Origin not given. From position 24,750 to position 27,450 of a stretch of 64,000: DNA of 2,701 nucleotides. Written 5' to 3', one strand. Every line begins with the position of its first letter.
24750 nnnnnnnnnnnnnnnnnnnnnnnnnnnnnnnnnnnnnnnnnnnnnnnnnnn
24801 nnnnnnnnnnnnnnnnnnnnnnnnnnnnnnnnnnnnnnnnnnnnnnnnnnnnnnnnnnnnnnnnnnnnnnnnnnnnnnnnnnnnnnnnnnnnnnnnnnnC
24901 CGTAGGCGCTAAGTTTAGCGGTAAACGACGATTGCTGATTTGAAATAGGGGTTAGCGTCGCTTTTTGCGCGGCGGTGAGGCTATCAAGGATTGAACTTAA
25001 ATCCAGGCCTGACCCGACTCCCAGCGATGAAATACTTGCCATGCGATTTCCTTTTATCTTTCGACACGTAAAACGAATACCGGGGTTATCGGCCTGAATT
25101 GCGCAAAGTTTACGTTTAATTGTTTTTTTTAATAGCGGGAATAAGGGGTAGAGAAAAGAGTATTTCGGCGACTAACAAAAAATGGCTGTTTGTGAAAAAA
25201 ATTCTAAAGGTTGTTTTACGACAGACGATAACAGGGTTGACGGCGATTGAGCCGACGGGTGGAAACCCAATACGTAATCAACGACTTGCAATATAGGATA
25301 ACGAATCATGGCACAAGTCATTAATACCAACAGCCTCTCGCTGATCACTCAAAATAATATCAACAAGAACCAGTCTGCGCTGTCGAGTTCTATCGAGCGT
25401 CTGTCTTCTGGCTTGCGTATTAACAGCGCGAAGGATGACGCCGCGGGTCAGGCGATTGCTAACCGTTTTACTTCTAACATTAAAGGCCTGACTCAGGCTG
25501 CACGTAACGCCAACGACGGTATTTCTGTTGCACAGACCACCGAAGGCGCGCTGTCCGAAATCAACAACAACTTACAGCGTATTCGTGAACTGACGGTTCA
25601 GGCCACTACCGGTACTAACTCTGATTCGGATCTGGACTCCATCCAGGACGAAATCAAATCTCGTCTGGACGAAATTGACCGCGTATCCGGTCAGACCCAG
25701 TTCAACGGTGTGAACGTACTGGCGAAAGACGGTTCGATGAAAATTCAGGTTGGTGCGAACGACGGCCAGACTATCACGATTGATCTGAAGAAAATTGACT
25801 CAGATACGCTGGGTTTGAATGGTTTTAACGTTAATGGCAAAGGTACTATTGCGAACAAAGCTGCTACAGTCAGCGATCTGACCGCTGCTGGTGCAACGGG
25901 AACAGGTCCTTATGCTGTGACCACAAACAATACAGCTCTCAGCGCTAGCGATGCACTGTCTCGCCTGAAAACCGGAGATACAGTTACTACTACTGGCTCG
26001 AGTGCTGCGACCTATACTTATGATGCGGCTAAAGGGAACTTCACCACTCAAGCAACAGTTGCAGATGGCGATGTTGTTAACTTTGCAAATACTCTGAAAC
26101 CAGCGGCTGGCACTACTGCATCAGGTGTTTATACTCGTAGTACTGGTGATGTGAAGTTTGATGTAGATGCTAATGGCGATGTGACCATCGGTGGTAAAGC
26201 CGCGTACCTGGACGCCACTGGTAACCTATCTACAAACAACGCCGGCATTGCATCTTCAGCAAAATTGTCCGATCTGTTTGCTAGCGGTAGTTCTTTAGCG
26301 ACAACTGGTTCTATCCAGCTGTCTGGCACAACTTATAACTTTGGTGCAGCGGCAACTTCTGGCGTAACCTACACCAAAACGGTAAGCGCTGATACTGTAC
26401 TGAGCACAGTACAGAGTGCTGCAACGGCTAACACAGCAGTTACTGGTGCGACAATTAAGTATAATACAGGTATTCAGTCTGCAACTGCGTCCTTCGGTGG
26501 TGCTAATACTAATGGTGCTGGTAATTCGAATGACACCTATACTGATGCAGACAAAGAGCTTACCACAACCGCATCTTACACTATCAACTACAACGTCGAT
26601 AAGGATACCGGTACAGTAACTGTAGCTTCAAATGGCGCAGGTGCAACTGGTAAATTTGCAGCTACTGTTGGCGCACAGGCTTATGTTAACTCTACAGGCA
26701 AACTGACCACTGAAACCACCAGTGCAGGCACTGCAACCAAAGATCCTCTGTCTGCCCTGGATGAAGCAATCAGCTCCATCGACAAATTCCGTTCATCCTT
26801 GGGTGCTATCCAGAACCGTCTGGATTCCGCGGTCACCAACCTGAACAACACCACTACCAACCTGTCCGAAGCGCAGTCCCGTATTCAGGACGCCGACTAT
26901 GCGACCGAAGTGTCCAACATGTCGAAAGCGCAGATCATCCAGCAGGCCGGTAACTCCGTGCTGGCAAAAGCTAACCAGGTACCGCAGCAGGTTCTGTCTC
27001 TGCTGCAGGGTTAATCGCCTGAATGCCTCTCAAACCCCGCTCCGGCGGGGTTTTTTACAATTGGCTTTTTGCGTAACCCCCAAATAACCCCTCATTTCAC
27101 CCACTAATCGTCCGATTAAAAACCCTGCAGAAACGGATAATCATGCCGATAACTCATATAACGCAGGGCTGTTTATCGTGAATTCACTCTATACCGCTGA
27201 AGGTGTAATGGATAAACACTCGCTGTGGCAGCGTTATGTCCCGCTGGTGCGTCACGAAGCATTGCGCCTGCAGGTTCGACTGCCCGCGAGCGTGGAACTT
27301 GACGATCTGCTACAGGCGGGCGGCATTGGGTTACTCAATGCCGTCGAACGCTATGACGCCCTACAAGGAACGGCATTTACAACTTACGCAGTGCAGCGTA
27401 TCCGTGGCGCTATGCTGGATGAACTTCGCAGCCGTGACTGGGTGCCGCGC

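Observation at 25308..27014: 568-aa fliC allele with long Thr/Ala/Gly-rich central domain (non-K-12 H antigen)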

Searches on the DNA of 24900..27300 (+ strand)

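Call 4: search_dna_similar(query=window:25308-27014:+, collection=ecoli_genomes, mode=near, max_rows=40)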
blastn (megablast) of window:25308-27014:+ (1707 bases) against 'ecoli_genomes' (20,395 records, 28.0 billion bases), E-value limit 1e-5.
Records with a match: 4521; places in all: 4547; records where one place covers at least 80% of the query: 85.
Genomes with a match: 4521 of 5426; with a place that covers at least 80% of the query: 85. Places per genome that has any: lowest 1, median 1, highest 2. On chromosomes: 4545 places; on plasmids: 2.
Best place of each record, by identity: 95-99% 431; 90-95% 2735; 80-90% 1355.
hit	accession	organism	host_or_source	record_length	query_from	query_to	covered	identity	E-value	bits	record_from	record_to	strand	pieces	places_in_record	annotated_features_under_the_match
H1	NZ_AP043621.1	Escherichia coli strain AST215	Homo sapiens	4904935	1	1707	100%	98.7%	0e+0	3025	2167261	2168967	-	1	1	FliC/FljB family flagellin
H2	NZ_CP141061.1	Escherichia coli strain KE55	Homo sapiens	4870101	1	1707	100%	98.5%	0e+0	3014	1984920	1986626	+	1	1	FliC/FljB family flagellin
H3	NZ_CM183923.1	Escherichia coli strain GMF065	Homo sapiens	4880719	1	1707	100%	98.5%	0e+0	3014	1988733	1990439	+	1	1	FliC/FljB family flagellin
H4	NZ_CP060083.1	Escherichia coli strain G1/2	Homo sapiens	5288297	1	1707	100%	98.0%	0e+0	2970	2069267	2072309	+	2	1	flagellin FliC | IS3-like element IS2 family transposase | flagellin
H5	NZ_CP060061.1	Escherichia coli strain G6/7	Homo sapiens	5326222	1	1707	100%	98.0%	0e+0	2970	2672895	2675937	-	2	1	flagellin FliC | IS3-like element IS2 family transposase | flagellin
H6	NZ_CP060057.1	Escherichia coli strain G8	Homo sapiens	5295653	1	1707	100%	98.0%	0e+0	2970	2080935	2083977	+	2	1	flagellin FliC | IS3-like element IS2 family transposase | flagellin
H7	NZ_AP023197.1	Escherichia coli strain TUM18780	Homo sapiens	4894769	1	1707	100%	98.0%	0e+0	2959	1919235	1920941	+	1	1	FliC/FljB family flagellin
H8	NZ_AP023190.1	Escherichia coli strain TUM18530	Homo sapiens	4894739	1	1707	100%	98.0%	0e+0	2959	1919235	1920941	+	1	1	FliC/FljB family flagellin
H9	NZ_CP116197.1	Escherichia coli strain DETEC-C31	human clinical specimen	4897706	1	1707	100%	98.0%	0e+0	2959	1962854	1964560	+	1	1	FliC/FljB family flagellin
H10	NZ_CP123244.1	Escherichia coli strain YZMc3-1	chicken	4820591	1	1707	100%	98.0%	0e+0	2959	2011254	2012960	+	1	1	FliC/FljB family flagellin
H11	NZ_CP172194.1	Escherichia coli strain GF66.1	chicken meat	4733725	1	1707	100%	98.0%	0e+0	2959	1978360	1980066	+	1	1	FliC/FljB family flagellin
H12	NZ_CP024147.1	Escherichia coli strain 14EC033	clinical patient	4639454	1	1707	100%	97.9%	0e+0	2953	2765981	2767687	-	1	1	FliC/FljB family flagellin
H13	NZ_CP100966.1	Escherichia coli strain ET350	Hoplobatrachus rugulosus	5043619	1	1707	100%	97.9%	0e+0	2953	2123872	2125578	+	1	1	FliC/FljB family flagellin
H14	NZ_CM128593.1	Escherichia coli strain 100416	Homo sapiens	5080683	1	1707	100%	97.9%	0e+0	2953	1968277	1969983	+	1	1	FliC/FljB family flagellin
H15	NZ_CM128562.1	Escherichia coli strain 2824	chicken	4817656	1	1707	100%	97.9%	0e+0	2953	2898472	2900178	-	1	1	FliC/FljB family flagellin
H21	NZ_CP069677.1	Escherichia coli O126:H45 strain MIN10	Homo sapiens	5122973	1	1707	100%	97.8%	0e+0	2948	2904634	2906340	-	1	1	FliC/FljB family flagellin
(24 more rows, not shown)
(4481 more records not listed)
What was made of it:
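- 85 of 5,426 complete genomes carry the full-length type at 97.8-98.7% nucleotide identity (call 4). Some H45 genomes carry an IS2-disrupted fliC (call 4).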

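Call 5: get_annotated_region(hit=H1, flank=3000)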
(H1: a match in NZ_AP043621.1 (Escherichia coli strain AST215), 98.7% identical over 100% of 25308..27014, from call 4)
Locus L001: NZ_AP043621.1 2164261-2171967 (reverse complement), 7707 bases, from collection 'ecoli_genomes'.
description: Escherichia coli strain AST215 chromosome, complete genome
organism: Escherichia coli strain AST215 (NCBI taxid 562)
replicon: chromosome; assembly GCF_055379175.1
host: Homo sapiens; source: -; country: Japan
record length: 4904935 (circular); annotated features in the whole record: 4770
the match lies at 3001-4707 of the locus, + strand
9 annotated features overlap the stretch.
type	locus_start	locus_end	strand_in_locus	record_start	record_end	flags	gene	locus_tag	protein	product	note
CDS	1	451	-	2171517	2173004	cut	amyA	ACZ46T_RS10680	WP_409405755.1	alpha-amylase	-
CDS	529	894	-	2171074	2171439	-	fliT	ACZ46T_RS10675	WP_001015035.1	flagella biosynthesis regulatory protein FliT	-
CDS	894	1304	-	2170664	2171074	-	fliS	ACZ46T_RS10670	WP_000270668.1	flagellar export chaperone FliS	-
CDS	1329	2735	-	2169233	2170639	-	fliD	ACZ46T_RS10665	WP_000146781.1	flagellar filament capping protein FliD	-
CDS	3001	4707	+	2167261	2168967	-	-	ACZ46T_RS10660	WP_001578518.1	FliC/FljB family flagellin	-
CDS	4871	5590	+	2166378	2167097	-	fliA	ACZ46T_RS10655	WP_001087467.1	RNA polymerase sigma factor FliA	-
CDS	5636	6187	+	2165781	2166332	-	fliZ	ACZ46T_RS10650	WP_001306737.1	flagella biosynthesis regulatory protein FliZ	-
CDS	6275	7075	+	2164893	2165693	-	tcyJ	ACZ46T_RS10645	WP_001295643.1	cystine ABC transporter substrate-binding protein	-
CDS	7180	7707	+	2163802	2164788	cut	dcyD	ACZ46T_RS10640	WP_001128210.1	D-cysteine desulfhydrase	-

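Call 6: get_annotated_region(hit=H21, flank=3000)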
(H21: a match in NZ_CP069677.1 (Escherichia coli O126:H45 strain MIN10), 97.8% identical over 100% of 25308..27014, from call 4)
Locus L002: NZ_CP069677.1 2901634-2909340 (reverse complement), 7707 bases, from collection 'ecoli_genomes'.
description: Escherichia coli O126:H45 strain MIN10 chromosome, complete genome
organism: Escherichia coli O126:H45 strain MIN10 (NCBI taxid 2810407)
replicon: chromosome; assembly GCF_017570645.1
host: Homo sapiens; source: -; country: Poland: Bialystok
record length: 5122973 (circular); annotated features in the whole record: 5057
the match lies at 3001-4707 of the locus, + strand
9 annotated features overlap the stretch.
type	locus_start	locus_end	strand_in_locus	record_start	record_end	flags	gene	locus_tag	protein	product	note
CDS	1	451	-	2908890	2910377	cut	amyA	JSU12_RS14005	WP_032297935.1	alpha-amylase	-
CDS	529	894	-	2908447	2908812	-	fliT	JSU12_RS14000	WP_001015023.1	flagella biosynthesis regulatory protein FliT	-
CDS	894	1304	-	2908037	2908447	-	fliS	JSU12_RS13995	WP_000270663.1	flagellar export chaperone FliS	-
CDS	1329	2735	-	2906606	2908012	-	fliD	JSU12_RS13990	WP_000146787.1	flagellar filament capping protein FliD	-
CDS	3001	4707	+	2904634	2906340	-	-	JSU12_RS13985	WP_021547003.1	FliC/FljB family flagellin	-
CDS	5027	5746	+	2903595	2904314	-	fliA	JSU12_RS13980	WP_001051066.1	RNA polymerase sigma factor FliA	-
CDS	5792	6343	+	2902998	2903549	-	fliZ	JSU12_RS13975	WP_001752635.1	flagella biosynthesis regulatory protein FliZ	-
CDS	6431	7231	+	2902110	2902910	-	tcyJ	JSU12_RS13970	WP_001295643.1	cystine ABC transporter substrate-binding protein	-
CDS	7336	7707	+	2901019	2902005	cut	dcyD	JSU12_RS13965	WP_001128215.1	D-cysteine desulfhydrase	-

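Call 10: search_dna_similar(query=window:25848-26747:+, collection=ecoli_genomes, mode=near, max_rows=60)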
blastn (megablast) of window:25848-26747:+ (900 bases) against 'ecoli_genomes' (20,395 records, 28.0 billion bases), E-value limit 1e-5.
Records with a match: 151; places in all: 154; records where one place covers at least 80% of the query: 85.
Genomes with a match: 151 of 5426; with a place that covers at least 80% of the query: 85. Places per genome that has any: lowest 1, median 1, highest 2. On chromosomes: 153 places; on plasmids: 1.
Best place of each record, by identity: >=99% 3; 95-99% 82; 90-95% 14; 80-90% 52.
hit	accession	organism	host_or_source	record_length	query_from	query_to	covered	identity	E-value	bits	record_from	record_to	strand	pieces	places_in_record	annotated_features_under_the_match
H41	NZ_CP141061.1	Escherichia coli strain KE55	Homo sapiens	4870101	1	900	100%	100.0%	0e+0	1663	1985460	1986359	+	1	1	FliC/FljB family flagellin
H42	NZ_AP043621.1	Escherichia coli strain AST215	Homo sapiens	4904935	1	900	100%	100.0%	0e+0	1663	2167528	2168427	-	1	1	FliC/FljB family flagellin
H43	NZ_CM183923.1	Escherichia coli strain GMF065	Homo sapiens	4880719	1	900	100%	100.0%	0e+0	1663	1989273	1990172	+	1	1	FliC/FljB family flagellin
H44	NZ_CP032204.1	Escherichia coli strain AR_0013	missing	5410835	1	900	100%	98.9%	0e+0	1607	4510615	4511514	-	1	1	FliC/FljB family flagellin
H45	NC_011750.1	Escherichia coli IAI39 strain IAI39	-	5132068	1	900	100%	98.9%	0e+0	1607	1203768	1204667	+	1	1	FliC/FljB family flagellin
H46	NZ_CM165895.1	Escherichia coli strain N32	Homo sapiens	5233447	1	900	100%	98.9%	0e+0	1607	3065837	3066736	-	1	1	FliC/FljB family flagellin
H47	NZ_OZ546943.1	Escherichia coli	Homo sapiens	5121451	1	900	100%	98.9%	0e+0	1607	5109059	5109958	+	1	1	FliC/FljB family flagellin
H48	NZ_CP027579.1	Escherichia coli strain 2013C-4282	Homo sapiens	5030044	1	900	100%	98.8%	0e+0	1602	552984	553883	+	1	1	FliC/FljB family flagellin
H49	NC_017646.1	Escherichia coli O7:K1 str. CE10 strain CE10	Homo sapiens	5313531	1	900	100%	98.8%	0e+0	1602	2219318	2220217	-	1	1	FliC/FljB family flagellin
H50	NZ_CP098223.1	Escherichia coli strain Z0117EC0005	Canis lupus familiaris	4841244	1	900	100%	98.8%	0e+0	1602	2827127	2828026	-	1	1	FliC/FljB family flagellin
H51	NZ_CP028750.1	Escherichia coli strain A25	monkey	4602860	1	900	100%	98.8%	0e+0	1602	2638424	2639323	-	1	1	FliC/FljB family flagellin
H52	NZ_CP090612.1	Escherichia coli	pig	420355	1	900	100%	98.8%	0e+0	1602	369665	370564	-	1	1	FliC/FljB family flagellin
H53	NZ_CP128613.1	Escherichia coli strain WL297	Homo sapiens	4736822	1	900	100%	98.8%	0e+0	1602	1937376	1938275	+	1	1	FliC/FljB family flagellin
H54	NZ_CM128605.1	Escherichia coli strain E200086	Homo sapiens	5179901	1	900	100%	98.8%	0e+0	1602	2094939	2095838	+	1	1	FliC/FljB family flagellin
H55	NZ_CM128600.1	Escherichia coli strain E400634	Homo sapiens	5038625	1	900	100%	98.8%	0e+0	1602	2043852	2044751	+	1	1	FliC/FljB family flagellin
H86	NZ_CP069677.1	Escherichia coli O126:H45 strain MIN10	Homo sapiens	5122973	1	900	100%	98.4%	0e+0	1585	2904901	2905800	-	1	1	FliC/FljB family flagellin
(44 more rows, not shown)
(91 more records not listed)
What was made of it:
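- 25833..26747 (+): Central hypervariable outer-domain region (aa 176-480, D2-D4), the H45 antigenic determinant. 100% nucleotide identity to KE55, AST215 and GMF065; 98.9% to IAI39; 98.4% to MIN10 O126:H45 (call 10).
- On E. coli H45 antigen type: All 85 full-coverage matches are at least 95% identical, so the group is discrete (call 10).
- All 85 with the full centre are at least 95% identical, and three are 100% identical (call 10).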

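Call 30: search_dna_similar(query=window:25308-25830:+, collection=ecoli_genomes, mode=near, max_rows=25)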
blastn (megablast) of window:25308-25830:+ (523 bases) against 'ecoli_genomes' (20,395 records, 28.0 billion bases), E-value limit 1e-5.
Records with a match: 4518; places in all: 4535; records where one place covers at least 80% of the query: 4515.
Genomes with a match: 4518 of 5426; with a place that covers at least 80% of the query: 4515. Places per genome that has any: lowest 1, median 1, highest 2. On chromosomes: 4533 places; on plasmids: 2.
Best place of each record, by identity: 95-99% 886; 90-95% 2263; 80-90% 1369.
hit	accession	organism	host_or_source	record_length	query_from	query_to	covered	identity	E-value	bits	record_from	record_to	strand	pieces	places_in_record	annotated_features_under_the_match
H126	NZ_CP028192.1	Escherichia coli strain CFSAN018748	tissue and/or biological fluid swine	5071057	1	523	100%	98.1%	0e+0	911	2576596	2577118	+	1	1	FliC/FljB family flagellin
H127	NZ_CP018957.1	Escherichia coli strain Ecol_316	Homo sapiens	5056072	1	523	100%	98.1%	0e+0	911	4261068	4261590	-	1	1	FliC/FljB family flagellin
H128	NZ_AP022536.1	Escherichia coli strain THO-008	Homo sapiens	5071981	1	523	100%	98.1%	0e+0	911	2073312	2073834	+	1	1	FliC/FljB family flagellin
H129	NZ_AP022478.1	Escherichia coli strain STN0717-11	-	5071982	1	523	100%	98.1%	0e+0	911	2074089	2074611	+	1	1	FliC/FljB family flagellin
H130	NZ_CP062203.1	Escherichia coli strain K_EC180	swine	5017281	1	523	100%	98.1%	0e+0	911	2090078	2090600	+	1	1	FliC/FljB family flagellin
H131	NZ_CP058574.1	Escherichia coli strain EC1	Homo sapiens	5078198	1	523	100%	98.1%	0e+0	911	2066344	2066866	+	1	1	FliC/FljB family flagellin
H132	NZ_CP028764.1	Escherichia coli strain A10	wood-wren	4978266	1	523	100%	98.1%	0e+0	911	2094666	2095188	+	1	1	FliC/FljB family flagellin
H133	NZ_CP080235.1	Escherichia coli O139:H1 strain W13-16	Sus scrofa scrofa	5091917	1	523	100%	98.1%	0e+0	911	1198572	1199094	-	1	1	FliC/FljB family flagellin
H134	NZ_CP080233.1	Escherichia coli O139:H1 strain P15-25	Sus scrofa domesticus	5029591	1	523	100%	98.1%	0e+0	911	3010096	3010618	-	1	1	FliC/FljB family flagellin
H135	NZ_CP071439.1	Escherichia coli strain EcPNK004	Homo sapiens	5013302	1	523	100%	98.1%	0e+0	911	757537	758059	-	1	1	FliC/FljB family flagellin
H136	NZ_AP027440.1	Escherichia coli strain EC556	Sus scrofa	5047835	1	523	100%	98.1%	0e+0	911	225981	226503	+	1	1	FliC/FljB family flagellin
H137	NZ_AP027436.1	Escherichia coli strain EC571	Sus scrofa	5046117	1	523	100%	98.1%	0e+0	911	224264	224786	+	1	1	FliC/FljB family flagellin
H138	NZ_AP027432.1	Escherichia coli strain EC581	Sus scrofa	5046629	1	523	100%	98.1%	0e+0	911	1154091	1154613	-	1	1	FliC/FljB family flagellin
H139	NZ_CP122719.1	Escherichia coli strain ETEC1748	Sus scrofa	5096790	1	523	100%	98.1%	0e+0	911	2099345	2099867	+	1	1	FliC/FljB family flagellin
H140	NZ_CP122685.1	Escherichia coli strain ETEC4067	Sus scrofa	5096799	1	523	100%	98.1%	0e+0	911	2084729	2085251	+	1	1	FliC/FljB family flagellin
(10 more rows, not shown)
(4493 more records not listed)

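Call 57: search_rna_families(source=window, start=24900, end=27300, threshold=evalue, max_evalue=1)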
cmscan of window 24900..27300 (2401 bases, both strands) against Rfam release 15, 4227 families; matches with E-value up to 1: 2.
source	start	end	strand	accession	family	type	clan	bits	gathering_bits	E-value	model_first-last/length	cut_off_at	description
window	27032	27053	+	RF01400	istR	Gene; antitoxin;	-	19.8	45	0.54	106-127/130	no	istR Hfq binding RNA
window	27032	27053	+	RF00195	RsmY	Gene; sRNA;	CL00106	18.5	57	0.12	99-120/121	no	RsmY RNA family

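Call 64: get_annotated_region(hit=H127, flank=4000)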
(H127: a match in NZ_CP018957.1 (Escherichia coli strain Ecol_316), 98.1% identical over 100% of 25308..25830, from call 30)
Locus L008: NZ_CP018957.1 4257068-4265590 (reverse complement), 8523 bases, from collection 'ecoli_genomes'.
description: Escherichia coli strain Ecol_316 chromosome, complete genome
organism: Escherichia coli strain Ecol_316 (NCBI taxid 562)
replicon: chromosome; assembly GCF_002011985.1
host: Homo sapiens; source: not applicable; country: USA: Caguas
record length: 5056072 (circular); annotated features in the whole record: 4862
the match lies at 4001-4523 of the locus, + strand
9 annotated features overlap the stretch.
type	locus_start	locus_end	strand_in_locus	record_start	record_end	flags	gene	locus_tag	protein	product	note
CDS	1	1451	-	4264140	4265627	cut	amyA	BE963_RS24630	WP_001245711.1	alpha-amylase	-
CDS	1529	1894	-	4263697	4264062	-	fliT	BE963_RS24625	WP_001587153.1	flagella biosynthesis regulatory protein FliT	-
CDS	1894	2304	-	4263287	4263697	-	fliS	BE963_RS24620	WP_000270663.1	flagellar export chaperone FliS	-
CDS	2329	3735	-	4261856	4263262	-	fliD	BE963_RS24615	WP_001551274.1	flagellar filament capping protein FliD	-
CDS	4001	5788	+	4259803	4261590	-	-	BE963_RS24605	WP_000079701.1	FliC/FljB family flagellin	-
CDS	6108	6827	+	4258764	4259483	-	fliA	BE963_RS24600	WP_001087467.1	RNA polymerase sigma factor FliA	-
CDS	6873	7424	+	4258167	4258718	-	fliZ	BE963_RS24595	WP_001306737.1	flagella biosynthesis regulatory protein FliZ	-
CDS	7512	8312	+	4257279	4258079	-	tcyJ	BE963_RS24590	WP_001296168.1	cystine ABC transporter substrate-binding protein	-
CDS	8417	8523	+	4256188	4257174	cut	dcyD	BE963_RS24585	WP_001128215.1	D-cysteine desulfhydrase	-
